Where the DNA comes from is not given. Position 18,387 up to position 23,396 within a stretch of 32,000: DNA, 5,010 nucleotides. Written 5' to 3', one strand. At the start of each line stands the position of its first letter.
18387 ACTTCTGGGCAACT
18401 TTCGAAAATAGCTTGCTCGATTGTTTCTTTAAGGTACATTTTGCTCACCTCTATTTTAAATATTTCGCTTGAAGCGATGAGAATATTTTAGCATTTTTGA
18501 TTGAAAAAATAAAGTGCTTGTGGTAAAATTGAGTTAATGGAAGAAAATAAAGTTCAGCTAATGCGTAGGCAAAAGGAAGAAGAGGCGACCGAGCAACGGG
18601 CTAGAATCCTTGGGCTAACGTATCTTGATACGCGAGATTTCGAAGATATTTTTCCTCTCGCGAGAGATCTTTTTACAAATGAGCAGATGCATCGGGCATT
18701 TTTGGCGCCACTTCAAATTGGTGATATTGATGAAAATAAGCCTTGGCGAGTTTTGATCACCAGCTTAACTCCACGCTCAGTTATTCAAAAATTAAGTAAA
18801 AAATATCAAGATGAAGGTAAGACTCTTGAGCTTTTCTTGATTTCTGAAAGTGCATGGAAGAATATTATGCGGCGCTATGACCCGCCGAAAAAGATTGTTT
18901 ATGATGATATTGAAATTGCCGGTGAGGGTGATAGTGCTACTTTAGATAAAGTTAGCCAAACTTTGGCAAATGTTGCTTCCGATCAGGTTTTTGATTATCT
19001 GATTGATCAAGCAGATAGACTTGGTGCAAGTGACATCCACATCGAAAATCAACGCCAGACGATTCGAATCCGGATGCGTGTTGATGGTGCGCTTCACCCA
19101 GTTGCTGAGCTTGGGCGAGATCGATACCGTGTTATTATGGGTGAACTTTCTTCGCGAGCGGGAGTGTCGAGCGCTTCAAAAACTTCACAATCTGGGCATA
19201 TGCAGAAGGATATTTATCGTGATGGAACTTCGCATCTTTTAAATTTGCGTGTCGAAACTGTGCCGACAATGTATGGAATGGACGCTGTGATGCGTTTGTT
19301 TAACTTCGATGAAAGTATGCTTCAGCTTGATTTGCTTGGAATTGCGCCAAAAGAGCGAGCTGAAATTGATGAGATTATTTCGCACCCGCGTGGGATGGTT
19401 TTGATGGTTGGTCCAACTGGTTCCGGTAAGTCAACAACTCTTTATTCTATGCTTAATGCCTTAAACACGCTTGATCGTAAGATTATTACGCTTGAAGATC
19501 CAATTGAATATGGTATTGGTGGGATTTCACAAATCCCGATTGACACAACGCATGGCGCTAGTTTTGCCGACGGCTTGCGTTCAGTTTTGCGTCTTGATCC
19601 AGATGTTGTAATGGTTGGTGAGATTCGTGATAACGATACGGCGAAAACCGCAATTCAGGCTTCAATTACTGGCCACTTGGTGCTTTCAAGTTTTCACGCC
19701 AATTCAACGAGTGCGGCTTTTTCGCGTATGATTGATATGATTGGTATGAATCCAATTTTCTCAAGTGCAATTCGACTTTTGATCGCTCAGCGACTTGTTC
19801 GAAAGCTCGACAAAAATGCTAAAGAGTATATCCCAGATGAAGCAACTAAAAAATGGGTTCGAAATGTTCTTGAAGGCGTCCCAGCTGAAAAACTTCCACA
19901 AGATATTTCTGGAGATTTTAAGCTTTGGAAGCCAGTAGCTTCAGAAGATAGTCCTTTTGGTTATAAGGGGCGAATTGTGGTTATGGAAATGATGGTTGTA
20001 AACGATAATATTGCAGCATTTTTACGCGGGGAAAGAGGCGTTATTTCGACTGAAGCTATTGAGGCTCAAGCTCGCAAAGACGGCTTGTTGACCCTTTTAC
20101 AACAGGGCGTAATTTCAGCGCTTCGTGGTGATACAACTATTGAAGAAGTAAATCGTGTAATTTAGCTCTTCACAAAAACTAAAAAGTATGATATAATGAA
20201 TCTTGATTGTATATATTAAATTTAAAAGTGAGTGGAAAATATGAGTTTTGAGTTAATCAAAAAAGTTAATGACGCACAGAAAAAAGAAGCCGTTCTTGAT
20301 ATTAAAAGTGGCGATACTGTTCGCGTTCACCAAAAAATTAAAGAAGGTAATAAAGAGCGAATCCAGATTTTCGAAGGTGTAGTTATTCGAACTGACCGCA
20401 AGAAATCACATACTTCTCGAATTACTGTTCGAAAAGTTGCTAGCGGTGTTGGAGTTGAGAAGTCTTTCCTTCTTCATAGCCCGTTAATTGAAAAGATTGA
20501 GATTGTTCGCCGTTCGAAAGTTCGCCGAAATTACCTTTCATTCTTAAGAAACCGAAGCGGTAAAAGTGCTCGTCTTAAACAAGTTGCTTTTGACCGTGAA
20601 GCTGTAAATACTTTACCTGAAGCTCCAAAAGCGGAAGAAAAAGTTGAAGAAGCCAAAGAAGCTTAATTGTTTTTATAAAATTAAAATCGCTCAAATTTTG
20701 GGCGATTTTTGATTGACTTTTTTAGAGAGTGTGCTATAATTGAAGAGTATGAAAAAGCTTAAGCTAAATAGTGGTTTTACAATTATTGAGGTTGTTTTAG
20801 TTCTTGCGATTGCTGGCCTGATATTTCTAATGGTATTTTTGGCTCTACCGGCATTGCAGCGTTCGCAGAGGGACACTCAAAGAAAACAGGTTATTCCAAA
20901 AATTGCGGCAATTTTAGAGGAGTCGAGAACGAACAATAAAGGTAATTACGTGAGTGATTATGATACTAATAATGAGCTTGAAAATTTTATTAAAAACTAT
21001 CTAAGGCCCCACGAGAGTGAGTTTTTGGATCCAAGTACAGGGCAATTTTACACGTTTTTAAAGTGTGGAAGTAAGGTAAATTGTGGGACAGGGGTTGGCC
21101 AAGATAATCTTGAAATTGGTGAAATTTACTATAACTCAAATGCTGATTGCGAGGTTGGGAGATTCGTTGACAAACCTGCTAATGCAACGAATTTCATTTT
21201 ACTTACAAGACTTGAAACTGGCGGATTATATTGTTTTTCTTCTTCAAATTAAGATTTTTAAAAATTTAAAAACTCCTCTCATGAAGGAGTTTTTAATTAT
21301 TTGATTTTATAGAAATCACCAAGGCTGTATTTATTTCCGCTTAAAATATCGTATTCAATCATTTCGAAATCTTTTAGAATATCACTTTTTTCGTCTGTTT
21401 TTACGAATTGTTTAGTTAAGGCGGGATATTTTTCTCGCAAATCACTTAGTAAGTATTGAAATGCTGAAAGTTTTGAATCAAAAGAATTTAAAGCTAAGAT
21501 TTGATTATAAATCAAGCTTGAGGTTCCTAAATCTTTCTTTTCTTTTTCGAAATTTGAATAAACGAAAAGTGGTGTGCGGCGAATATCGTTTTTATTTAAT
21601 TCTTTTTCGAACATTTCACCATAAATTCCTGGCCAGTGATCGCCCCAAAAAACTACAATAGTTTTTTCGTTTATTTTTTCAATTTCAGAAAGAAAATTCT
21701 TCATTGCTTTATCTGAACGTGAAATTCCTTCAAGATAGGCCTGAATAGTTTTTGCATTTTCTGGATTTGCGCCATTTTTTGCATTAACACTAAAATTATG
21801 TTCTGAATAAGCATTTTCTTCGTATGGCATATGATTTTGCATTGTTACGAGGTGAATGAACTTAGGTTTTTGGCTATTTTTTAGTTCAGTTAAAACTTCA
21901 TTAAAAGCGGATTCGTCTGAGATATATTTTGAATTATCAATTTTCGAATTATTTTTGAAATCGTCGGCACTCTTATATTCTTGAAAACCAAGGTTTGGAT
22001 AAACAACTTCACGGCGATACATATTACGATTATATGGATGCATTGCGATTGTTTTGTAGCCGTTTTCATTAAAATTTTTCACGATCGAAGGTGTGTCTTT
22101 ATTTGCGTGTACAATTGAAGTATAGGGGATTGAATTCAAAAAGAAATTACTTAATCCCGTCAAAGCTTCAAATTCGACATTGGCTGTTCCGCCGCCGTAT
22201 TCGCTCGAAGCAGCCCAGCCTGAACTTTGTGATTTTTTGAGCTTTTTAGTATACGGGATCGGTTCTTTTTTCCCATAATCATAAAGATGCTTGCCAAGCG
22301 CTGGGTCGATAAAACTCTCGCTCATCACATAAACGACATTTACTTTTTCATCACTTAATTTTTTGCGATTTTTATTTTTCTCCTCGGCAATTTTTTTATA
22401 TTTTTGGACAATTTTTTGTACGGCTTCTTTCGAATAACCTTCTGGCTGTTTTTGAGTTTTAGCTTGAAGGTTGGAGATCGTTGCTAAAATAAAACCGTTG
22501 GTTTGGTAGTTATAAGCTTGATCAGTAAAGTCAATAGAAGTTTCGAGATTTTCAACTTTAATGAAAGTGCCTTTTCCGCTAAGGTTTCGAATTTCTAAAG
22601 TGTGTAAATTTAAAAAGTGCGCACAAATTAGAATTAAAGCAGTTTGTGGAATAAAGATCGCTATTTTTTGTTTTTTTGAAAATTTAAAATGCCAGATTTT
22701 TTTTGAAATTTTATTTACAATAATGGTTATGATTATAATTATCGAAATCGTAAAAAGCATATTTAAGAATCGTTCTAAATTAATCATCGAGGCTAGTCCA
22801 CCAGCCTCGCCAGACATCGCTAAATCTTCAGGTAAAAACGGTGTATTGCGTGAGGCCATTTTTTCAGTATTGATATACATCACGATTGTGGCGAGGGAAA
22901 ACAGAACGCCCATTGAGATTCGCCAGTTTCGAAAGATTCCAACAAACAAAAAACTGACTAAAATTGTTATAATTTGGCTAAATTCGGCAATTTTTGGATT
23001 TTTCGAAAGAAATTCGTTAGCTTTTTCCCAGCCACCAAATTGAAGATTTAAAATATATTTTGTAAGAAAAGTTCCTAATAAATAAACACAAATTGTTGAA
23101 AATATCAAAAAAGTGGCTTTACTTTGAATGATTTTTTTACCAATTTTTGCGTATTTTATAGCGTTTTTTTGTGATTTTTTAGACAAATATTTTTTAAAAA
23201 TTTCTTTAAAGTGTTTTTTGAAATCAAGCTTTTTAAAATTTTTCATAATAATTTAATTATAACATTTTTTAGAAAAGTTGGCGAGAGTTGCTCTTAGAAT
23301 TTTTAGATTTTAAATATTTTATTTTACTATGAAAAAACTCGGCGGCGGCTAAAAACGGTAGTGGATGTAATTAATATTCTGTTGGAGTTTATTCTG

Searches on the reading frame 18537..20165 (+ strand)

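Call 34: search_protein_families(library=pfam, proteins=[window:18537-20165:+], max_evalue=0.01)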
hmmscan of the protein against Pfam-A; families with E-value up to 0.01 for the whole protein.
window:18537-20165:+ (542 aa): 7 families
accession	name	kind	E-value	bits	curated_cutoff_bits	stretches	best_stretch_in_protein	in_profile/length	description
PF00437.27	T2SSE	-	4.9e-91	305.6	24.9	1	153-540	13-370/370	Type II/IV secretion system protein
PF13555.12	AAA_29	-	0.0012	19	27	1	282-303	19-40/61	P-loop containing region of AAA domain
PF13401.12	AAA_22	-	0.0015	19.3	27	1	284-351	4-55/130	AAA domain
PF13604.12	AAA_30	-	0.0026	18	27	1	274-318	7-51/191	AAA domain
PF12775.13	AAA_7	-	0.0044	17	25.8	0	285-313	33-61/181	P-loop containing dynein motor region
PF13191.12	AAA_16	-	0.008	17.1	32.6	0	284-312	22-51/167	AAA ATPase domain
PF25199.1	nSTAND_NTPase5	-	0.0086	16.3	34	0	284-321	40-78/145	Novel STAND NTPase 5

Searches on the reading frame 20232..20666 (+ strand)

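Call 34: search_protein_families(library=pfam, proteins=[window:20232-20666:+], max_evalue=0.01)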
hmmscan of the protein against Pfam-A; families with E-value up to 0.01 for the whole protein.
window:20232-20666:+ (144 aa): 1 family
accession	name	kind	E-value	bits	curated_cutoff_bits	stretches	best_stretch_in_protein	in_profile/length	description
PF01245.26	Ribosomal_L19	-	1.7e-38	131.4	22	1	8-117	2-110/111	Ribosomal protein L19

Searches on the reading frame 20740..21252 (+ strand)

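Call 34: search_protein_families(library=pfam, proteins=[window:20740-21252:+], max_evalue=0.01)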
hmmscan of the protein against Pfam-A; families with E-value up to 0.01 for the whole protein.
window:20740-21252:+ (170 aa): 1 family
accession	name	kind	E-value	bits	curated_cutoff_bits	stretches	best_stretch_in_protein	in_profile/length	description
PF07963.17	N_methyl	-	0.00039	20.3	21.2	1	9-33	3-27/27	Prokaryotic N-terminal methylation motif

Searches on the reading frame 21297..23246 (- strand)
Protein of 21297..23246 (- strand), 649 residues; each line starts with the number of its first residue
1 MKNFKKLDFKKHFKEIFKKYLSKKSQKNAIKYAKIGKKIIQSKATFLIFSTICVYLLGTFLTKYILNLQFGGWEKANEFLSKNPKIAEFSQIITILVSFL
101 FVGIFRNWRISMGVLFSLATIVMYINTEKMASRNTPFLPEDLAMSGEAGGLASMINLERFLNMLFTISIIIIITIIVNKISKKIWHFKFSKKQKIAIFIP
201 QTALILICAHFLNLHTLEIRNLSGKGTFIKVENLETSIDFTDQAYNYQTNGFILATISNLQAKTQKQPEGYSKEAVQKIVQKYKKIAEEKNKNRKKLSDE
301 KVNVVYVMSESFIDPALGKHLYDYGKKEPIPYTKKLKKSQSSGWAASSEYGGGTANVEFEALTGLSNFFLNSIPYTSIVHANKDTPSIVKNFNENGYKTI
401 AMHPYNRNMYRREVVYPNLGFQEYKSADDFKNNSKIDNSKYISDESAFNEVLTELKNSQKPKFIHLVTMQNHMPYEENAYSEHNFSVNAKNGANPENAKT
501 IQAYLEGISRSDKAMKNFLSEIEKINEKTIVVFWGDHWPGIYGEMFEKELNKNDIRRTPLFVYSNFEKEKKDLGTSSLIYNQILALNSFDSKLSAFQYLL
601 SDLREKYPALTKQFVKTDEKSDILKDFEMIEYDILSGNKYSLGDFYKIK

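Call 34: search_protein_families(library=pfam, proteins=[window:21297-23246:-], max_evalue=0.01)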
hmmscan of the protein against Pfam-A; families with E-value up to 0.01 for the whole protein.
window:21297-23246:- (649 aa): 1 family
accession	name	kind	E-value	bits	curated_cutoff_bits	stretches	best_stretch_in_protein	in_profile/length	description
PF00884.28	Sulfatase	-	1.6e-45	156.2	25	1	303-575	2-285/301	Sulfatase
